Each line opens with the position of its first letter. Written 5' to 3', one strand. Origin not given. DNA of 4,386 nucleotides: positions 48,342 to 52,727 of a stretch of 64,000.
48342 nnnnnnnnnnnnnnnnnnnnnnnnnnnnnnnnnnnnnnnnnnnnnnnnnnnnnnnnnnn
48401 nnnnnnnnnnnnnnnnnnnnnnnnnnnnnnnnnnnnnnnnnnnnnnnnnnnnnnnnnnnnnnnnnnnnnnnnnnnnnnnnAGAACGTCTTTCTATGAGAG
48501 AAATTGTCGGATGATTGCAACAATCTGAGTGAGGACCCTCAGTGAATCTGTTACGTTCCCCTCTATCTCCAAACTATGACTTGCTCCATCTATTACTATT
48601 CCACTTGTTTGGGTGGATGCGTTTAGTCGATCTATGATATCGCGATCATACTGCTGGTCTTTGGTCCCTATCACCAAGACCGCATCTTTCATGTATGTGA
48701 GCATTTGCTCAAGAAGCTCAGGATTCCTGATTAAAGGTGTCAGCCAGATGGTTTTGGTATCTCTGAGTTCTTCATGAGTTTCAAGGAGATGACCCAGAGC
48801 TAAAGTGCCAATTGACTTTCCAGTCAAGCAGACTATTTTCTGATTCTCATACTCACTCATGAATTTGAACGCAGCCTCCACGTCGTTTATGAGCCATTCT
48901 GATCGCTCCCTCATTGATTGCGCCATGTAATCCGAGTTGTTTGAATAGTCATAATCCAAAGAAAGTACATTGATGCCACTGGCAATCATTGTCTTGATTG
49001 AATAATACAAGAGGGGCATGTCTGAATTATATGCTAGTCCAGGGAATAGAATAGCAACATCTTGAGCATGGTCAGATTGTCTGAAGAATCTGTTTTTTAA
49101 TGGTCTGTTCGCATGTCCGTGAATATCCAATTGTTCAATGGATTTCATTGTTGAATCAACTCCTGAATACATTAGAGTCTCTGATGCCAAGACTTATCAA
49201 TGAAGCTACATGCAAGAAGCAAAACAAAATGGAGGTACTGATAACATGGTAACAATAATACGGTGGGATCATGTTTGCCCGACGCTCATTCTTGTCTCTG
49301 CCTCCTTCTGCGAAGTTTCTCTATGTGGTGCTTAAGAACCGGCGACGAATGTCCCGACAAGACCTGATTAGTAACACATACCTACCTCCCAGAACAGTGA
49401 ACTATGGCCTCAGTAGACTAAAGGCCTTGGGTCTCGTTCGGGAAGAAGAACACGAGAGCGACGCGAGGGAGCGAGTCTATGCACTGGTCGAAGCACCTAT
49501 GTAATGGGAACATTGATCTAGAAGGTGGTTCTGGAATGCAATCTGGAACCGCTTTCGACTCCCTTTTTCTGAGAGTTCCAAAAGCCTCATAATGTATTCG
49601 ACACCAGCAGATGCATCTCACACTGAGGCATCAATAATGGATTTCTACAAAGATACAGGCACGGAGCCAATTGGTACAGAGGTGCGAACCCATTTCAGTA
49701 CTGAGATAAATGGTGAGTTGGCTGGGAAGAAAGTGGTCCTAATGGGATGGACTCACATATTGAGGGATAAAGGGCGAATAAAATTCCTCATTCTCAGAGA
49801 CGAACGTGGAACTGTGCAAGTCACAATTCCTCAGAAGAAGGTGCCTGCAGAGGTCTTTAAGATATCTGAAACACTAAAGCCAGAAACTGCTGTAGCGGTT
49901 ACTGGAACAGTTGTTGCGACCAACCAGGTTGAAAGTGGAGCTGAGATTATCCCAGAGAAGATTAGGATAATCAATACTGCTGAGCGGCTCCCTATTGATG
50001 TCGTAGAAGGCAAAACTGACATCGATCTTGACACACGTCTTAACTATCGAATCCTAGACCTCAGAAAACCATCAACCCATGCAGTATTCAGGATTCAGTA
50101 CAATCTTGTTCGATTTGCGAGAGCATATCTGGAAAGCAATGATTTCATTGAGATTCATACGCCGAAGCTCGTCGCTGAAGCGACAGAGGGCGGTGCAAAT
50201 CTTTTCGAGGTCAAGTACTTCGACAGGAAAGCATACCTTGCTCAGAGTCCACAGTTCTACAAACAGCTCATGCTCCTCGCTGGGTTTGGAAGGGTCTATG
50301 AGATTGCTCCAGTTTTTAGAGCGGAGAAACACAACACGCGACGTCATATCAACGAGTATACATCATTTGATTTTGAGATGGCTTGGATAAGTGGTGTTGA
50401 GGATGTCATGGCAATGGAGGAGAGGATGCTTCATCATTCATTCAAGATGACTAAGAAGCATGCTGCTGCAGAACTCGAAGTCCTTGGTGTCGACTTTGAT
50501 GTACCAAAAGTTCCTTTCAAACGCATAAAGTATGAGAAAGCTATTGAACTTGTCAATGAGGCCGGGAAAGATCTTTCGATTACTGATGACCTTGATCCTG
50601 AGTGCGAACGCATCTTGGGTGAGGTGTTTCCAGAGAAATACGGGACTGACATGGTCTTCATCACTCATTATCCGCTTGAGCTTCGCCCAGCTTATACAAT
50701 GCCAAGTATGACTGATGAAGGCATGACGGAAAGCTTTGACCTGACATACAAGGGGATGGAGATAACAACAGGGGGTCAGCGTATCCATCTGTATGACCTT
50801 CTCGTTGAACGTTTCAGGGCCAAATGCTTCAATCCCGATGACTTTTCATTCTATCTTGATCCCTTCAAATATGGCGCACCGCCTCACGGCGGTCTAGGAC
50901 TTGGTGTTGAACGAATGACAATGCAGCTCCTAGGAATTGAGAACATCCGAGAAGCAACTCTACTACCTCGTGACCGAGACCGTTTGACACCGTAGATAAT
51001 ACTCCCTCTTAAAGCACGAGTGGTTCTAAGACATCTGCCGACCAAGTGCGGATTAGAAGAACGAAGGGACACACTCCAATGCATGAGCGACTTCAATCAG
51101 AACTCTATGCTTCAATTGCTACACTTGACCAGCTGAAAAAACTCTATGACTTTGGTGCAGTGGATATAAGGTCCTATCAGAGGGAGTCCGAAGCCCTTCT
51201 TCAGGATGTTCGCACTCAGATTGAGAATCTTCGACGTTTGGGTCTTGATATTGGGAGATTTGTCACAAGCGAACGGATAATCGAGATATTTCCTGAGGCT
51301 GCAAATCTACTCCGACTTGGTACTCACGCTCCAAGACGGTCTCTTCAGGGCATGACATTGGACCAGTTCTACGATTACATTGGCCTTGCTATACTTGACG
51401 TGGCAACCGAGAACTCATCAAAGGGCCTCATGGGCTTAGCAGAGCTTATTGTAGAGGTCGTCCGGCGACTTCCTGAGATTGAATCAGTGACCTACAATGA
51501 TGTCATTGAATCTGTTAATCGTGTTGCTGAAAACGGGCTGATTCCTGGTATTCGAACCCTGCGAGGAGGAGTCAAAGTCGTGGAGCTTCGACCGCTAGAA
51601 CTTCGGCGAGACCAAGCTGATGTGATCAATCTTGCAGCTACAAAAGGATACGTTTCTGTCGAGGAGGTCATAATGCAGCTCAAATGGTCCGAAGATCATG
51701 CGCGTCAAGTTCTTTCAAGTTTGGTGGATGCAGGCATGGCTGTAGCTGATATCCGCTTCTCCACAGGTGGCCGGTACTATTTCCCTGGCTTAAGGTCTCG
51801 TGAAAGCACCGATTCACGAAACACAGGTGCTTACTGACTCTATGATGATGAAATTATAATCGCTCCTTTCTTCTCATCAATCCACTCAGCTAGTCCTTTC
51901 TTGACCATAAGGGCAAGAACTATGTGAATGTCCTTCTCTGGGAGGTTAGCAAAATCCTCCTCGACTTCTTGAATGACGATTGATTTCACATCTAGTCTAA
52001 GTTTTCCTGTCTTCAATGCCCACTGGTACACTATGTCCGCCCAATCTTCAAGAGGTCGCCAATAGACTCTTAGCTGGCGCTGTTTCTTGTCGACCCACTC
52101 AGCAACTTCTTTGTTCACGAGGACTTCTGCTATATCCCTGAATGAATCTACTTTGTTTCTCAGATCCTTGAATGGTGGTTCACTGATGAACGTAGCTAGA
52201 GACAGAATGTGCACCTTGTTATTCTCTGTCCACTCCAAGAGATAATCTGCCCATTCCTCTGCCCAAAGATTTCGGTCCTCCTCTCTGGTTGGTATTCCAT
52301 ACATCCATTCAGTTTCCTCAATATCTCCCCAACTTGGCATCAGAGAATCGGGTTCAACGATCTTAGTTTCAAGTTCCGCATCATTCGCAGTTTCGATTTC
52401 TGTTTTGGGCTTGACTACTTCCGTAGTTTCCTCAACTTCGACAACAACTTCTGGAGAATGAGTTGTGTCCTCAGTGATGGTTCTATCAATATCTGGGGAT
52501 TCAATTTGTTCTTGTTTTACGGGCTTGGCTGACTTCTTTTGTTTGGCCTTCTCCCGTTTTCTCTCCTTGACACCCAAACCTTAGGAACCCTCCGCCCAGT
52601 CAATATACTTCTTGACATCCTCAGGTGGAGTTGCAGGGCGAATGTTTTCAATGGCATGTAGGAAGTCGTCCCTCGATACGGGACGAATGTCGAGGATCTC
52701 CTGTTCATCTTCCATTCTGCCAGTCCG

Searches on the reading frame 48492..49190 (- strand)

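Call 54: search_protein_families(library=pfam, proteins=[window:48492-49190:-], max_evalue=0.001)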
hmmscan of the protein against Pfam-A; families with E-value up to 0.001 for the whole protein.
window:48492-49190:- (232 aa): 1 family
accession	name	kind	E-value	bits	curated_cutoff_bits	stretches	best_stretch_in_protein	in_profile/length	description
PF20408.4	Abhydrolase_11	-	3.9e-06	27.2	27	1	57-225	16-186/193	Alpha/beta hydrolase domain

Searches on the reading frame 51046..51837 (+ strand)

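Call 3: search_protein_families(library=pfam, proteins=[window:51046-51837:+], max_evalue=0.1)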
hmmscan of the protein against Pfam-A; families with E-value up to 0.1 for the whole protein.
window:51046-51837:+ (263 aa): 3 families
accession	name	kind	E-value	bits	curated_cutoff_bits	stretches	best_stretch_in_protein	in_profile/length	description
PF04157.22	EAP30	-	3.5e-14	53.5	26.8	1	53-235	61-218/219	EAP30/Vps36 family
PF03997.17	VPS28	-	0.011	16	24.5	1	18-94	2-78/188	VPS28 protein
PF16365.12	EutK_C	-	0.012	16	27.5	1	194-230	6-42/52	Ethanolamine utilization protein EutK C-terminus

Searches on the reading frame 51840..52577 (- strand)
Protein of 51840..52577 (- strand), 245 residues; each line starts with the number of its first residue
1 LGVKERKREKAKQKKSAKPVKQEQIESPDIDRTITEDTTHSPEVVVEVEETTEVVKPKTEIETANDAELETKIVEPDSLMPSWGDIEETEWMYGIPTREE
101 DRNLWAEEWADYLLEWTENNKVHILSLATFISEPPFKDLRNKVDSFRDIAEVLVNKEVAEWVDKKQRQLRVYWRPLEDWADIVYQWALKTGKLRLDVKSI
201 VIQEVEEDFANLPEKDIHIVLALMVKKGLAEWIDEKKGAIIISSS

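Call 3: search_protein_families(library=pfam, proteins=[window:51840-52577:-], max_evalue=0.1)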
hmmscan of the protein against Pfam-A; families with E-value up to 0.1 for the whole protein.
window:51840-52577:- (245 aa): 1 family
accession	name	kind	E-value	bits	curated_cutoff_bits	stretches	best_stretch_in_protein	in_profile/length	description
PF05871.18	ESCRT-II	-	1.6e-16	61.2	27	1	97-193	12-114/138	ESCRT-II complex subunit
